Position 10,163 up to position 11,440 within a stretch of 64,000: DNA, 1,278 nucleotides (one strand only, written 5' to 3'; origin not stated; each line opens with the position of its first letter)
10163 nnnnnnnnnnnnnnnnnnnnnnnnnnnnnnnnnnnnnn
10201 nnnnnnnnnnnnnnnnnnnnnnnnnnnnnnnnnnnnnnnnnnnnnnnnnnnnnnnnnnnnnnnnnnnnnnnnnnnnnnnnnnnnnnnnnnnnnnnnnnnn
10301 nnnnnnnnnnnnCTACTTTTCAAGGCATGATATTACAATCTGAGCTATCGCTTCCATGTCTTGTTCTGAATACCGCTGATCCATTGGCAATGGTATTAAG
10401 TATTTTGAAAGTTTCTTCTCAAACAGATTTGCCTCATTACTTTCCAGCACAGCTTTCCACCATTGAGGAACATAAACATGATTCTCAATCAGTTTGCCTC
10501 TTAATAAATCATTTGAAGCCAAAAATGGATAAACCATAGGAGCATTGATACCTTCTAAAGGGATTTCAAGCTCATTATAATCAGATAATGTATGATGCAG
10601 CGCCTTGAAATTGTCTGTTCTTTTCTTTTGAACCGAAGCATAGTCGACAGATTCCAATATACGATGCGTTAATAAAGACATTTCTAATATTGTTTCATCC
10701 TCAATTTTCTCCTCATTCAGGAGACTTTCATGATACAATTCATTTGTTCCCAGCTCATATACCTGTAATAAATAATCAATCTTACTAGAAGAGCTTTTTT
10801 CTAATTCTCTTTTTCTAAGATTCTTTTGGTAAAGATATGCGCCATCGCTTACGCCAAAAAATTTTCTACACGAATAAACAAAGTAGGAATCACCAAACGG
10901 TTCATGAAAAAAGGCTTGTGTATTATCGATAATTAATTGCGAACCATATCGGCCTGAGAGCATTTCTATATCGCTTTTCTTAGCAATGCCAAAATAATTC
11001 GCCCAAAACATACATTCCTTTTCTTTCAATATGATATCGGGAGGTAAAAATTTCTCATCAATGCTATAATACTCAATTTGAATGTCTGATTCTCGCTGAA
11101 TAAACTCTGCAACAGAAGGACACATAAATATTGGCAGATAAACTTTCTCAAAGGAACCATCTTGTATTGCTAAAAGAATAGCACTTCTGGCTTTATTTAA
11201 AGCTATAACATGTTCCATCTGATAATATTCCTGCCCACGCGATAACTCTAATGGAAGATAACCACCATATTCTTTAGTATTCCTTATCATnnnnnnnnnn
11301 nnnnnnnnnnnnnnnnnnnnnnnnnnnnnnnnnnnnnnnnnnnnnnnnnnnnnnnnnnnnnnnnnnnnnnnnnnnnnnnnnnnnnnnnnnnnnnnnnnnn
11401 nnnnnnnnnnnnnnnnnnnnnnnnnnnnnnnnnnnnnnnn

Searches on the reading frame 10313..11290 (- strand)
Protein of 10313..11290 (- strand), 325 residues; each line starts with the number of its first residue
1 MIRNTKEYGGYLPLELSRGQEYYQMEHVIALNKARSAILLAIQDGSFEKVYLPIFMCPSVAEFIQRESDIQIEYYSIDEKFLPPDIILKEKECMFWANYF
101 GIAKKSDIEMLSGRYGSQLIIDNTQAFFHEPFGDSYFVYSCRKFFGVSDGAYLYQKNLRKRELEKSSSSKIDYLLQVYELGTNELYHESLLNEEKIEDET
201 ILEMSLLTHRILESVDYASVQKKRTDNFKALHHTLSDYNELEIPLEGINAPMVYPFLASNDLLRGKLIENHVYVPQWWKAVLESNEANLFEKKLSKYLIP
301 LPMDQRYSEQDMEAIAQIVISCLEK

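Call 8: search_protein_families(library=pfam, proteins=[window:10313-11290:-], max_evalue=0.0001)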
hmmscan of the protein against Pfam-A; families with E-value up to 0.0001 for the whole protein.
window:10313-11290:- (325 aa): 0 families

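Call 23: search_protein_families(library=ncbifam, proteins=[window:10313-11290:-], max_evalue=0.01)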
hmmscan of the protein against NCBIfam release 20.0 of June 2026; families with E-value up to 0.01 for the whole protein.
window:10313-11290:- (325 aa): 0 families

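Call 26: search_protein_families(library=pfam, proteins=[window:10313-11290:-], max_evalue=10)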
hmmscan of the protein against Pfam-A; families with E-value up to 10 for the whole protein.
window:10313-11290:- (325 aa): 1 family
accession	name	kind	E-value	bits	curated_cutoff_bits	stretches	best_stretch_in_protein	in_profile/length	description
PF16707.10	CagS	-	0.0031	18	27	1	25-107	96-176/196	Cag pathogenicity island protein S of Helicobacter pylori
